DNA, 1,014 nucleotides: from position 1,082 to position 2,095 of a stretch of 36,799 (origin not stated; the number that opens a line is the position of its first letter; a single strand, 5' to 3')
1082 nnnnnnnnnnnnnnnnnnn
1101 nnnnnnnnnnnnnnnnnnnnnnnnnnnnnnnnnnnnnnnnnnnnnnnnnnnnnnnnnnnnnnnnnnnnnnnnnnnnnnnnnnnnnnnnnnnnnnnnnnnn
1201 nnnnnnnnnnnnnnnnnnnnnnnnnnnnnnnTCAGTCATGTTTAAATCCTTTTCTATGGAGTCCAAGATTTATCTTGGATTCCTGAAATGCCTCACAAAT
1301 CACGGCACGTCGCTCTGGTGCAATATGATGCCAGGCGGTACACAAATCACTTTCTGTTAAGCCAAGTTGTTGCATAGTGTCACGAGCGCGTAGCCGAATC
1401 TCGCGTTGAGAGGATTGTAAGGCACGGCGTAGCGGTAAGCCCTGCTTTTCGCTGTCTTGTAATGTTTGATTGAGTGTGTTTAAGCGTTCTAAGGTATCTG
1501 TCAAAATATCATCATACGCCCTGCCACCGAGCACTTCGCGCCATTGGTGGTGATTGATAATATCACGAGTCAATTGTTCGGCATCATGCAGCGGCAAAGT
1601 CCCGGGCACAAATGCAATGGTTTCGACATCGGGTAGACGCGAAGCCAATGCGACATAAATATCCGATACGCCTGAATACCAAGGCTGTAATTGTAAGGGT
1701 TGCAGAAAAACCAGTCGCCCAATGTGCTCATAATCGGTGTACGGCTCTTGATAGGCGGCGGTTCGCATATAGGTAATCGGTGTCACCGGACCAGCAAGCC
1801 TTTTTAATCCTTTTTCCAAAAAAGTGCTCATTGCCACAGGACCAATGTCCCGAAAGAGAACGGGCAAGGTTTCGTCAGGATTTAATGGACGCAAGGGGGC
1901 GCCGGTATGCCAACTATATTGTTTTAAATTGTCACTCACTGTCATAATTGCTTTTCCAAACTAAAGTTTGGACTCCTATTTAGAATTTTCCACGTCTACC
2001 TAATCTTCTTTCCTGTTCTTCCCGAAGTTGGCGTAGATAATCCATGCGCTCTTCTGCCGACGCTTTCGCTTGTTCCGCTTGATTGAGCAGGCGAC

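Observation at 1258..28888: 26-bp perfect palindrome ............-WW-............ present in six or more copies; creates artefactual ORF ends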

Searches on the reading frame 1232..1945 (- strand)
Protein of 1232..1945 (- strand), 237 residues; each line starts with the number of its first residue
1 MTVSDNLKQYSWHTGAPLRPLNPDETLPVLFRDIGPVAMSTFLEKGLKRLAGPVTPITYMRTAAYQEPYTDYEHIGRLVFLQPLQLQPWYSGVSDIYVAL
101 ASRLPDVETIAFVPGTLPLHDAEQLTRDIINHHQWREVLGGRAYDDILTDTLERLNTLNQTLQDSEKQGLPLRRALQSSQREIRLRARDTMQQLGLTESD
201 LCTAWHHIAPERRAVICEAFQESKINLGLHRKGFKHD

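Call 64: find_homologous_proteins(query=window:1232-1945:-, max_evalue=0.00001)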
Query window:1232-1945:- (237 aa): 144 proteins with E <= 0.00001 among 848 candidates; the best 120 are listed.
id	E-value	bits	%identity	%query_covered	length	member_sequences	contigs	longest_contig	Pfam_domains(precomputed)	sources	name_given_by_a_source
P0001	2.3e-140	484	93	97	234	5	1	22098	-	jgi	-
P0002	1.1e-134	465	92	94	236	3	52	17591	-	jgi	jgi:hypothetical protein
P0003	1.5e-128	445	89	93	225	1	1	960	-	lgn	-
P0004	4.0e-126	437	87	93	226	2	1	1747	-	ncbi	-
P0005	9.8e-123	426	86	92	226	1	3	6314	-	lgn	-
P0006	1.7e-118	412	81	94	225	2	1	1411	-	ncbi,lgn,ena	-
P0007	1.2e-113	397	79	94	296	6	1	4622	-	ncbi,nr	ncbi:MAG TPA: hypothetical protein ENI48_04630, partial [Thioploca sp.]|nr:hypothetical protein [Thi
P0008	4.0e-108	378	76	93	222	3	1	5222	-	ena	-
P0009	2.3e-76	275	56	94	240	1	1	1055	-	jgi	jgi:hypothetical protein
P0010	1.0e-74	269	52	94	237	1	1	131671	-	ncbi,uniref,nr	ncbi:hypothetical protein [Myxococcus sp. RHSTA-1-4]|uniref:hypothetical protein n=1 Tax=Myxococcus 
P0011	1.9e-74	268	56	93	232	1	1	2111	-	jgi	jgi:hypothetical protein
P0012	3.1e-74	268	56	93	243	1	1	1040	-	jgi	jgi:hypothetical protein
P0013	2.1e-73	265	53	94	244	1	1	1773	-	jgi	jgi:hypothetical protein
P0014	3.2e-72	261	55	94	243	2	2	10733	-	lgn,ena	-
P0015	5.7e-72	260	55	92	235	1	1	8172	-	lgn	-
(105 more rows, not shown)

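Call 66: find_encoding_contigs(protein=P0005, flank=1200, max_places=3)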
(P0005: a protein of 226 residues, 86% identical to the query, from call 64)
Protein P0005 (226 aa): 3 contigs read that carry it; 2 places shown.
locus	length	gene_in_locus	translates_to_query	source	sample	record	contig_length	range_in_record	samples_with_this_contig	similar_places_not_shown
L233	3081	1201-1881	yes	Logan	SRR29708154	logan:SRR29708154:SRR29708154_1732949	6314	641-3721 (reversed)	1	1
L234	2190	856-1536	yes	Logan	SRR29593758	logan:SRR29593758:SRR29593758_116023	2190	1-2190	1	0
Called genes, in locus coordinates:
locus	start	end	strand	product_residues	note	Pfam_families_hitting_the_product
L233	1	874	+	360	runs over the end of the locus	-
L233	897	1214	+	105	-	-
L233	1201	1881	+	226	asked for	-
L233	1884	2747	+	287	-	PF04055:Radical_SAM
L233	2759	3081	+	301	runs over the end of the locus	-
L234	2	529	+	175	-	?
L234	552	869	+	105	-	-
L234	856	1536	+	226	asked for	-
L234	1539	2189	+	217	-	?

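Call 67: find_encoding_contigs(protein=P0004, flank=1200, max_places=3)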
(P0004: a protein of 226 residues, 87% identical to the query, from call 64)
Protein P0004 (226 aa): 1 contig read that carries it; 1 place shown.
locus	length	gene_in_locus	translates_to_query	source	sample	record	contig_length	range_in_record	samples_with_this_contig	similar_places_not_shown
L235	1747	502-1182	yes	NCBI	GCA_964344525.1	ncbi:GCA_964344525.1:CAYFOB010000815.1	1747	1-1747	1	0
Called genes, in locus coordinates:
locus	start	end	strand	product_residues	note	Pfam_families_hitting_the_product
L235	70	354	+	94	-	-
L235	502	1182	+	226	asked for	-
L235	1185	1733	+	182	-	PF13353:Fer4_12 (weak), PF04055:Radical_SAM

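Call 68: find_encoding_contigs(protein=P0002, flank=1200, max_places=3)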
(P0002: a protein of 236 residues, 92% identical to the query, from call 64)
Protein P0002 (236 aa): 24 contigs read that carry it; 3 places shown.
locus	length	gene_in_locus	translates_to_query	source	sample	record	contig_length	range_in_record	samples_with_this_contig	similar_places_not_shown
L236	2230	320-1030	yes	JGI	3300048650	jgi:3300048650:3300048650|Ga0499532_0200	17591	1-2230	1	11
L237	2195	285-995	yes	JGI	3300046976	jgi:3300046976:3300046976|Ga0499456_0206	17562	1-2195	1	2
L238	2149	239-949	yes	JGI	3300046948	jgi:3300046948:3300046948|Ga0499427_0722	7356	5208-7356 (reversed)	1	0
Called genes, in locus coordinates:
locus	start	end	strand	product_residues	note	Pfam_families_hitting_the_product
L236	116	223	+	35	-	-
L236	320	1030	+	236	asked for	-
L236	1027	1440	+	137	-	-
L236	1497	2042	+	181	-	-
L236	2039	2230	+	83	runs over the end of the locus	-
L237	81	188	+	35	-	-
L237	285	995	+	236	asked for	-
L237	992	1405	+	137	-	-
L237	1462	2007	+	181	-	-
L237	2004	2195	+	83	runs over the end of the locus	-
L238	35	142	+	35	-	-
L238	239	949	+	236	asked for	-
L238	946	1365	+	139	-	-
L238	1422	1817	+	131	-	-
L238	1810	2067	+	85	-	-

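Call 69: find_encoding_contigs(protein=P0001, flank=1200, max_places=3)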
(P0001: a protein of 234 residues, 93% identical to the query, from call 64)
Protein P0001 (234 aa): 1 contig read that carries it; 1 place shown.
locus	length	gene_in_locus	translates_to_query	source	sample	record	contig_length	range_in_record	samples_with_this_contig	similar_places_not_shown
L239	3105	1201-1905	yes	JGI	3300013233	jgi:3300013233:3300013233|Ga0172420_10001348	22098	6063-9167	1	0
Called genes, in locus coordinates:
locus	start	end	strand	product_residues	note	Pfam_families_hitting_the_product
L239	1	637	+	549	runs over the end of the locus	-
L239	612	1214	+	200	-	-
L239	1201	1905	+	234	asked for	-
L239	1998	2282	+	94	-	-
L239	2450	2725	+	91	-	-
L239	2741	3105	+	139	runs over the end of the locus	-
